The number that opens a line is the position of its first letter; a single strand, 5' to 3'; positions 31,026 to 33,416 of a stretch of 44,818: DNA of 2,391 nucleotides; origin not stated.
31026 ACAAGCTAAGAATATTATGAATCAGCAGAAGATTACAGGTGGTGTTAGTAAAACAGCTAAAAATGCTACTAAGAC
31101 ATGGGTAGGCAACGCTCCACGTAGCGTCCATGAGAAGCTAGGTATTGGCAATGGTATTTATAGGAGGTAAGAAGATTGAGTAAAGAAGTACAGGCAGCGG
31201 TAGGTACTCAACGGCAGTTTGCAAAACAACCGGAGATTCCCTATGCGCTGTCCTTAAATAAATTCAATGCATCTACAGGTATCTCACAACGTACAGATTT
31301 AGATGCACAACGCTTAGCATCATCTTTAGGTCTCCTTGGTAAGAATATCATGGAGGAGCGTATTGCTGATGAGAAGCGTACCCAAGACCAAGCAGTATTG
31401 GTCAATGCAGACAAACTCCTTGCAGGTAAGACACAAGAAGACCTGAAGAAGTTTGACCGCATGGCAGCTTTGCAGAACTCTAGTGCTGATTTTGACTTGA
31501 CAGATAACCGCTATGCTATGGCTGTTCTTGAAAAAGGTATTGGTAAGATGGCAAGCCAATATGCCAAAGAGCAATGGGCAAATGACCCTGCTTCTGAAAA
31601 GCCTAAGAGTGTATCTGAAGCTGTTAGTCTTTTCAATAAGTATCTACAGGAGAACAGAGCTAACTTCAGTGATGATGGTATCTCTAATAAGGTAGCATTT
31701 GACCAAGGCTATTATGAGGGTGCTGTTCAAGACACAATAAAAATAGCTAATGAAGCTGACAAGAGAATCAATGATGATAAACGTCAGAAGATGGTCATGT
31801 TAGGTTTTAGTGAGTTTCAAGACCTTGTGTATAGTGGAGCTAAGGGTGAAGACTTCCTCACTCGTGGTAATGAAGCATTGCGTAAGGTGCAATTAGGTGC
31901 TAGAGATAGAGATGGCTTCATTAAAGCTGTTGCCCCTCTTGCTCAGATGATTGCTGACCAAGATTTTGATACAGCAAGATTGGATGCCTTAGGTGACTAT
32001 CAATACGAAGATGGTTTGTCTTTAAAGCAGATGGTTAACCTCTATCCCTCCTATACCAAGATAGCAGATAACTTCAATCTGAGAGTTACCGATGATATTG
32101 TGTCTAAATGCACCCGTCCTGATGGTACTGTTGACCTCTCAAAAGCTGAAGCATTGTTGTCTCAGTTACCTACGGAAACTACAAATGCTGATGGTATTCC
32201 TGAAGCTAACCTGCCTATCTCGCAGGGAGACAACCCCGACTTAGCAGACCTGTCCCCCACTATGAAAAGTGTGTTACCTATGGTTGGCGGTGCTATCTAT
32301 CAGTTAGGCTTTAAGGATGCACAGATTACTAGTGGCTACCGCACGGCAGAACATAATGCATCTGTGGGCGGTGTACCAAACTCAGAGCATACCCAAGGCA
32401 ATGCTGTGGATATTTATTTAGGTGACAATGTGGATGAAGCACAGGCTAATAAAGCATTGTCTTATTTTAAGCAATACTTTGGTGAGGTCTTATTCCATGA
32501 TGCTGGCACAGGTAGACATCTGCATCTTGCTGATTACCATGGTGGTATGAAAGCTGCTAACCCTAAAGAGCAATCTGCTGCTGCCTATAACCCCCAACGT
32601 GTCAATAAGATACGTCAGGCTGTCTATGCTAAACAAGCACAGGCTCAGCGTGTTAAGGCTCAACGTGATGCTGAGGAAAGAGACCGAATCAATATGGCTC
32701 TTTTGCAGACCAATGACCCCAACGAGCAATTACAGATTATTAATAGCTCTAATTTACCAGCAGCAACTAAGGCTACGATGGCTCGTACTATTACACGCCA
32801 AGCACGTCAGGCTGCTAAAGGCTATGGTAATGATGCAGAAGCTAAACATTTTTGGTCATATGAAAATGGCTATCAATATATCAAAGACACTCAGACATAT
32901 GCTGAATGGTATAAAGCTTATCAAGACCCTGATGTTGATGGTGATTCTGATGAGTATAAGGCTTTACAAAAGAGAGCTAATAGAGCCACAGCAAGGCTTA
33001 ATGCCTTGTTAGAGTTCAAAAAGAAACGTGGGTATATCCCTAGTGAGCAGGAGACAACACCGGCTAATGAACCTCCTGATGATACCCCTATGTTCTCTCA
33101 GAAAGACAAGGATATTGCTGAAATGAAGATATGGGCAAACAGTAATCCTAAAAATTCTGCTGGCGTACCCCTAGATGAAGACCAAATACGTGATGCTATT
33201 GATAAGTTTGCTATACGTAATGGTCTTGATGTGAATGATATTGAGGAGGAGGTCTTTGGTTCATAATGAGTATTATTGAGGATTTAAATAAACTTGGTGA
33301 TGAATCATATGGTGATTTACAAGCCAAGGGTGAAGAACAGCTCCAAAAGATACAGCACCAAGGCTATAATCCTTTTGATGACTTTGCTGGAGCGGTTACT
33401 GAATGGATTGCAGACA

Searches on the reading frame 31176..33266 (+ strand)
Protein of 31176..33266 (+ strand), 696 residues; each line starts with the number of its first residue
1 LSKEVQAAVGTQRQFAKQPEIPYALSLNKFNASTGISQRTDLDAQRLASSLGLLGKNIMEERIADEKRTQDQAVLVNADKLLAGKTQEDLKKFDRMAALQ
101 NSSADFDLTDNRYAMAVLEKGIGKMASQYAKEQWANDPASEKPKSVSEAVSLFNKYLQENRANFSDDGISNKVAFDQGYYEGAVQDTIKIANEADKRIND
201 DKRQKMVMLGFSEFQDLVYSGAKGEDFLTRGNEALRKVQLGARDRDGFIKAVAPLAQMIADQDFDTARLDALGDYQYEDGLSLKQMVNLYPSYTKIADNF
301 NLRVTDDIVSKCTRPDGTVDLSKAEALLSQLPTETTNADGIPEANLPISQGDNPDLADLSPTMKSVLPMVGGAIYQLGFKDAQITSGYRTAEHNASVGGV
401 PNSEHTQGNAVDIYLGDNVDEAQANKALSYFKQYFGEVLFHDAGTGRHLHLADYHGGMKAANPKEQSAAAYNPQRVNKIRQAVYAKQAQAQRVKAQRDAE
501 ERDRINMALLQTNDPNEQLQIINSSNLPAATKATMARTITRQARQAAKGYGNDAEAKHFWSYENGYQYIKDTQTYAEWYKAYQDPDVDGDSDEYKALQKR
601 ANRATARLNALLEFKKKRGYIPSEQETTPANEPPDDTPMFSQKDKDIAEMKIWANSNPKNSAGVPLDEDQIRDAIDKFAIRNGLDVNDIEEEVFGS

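Call 4: search_protein_families(library=pfam, proteins=[window:31176-33266:+], max_evalue=0.1)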
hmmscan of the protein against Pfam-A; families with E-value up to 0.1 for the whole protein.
window:31176-33266:+ (696 aa): 2 families
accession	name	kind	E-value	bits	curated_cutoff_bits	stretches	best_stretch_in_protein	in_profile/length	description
PF08291.16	Peptidase_M15_3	-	7.3e-10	39.4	23.2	1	381-423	42-83/108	Peptidase M15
PF05951.18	Peptidase_M15_2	-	0.087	13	27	0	382-417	74-114/153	Bacterial protein of unknown function (DUF882)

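Call 5: search_protein_families(library=phrogs, proteins=[window:31176-33266:+], max_evalue=0.01)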
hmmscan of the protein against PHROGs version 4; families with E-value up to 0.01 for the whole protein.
window:31176-33266:+ (696 aa): 3 families
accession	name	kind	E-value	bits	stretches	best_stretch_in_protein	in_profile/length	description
phrog_894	-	lysis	1.1e-11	45.4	1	382-469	89-181/389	endolysin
phrog_17373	-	other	6.6e-05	23.7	1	384-422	58-96/224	peptidase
phrog_28234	-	lysis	0.0053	16.9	0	375-417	283-328/372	endolysin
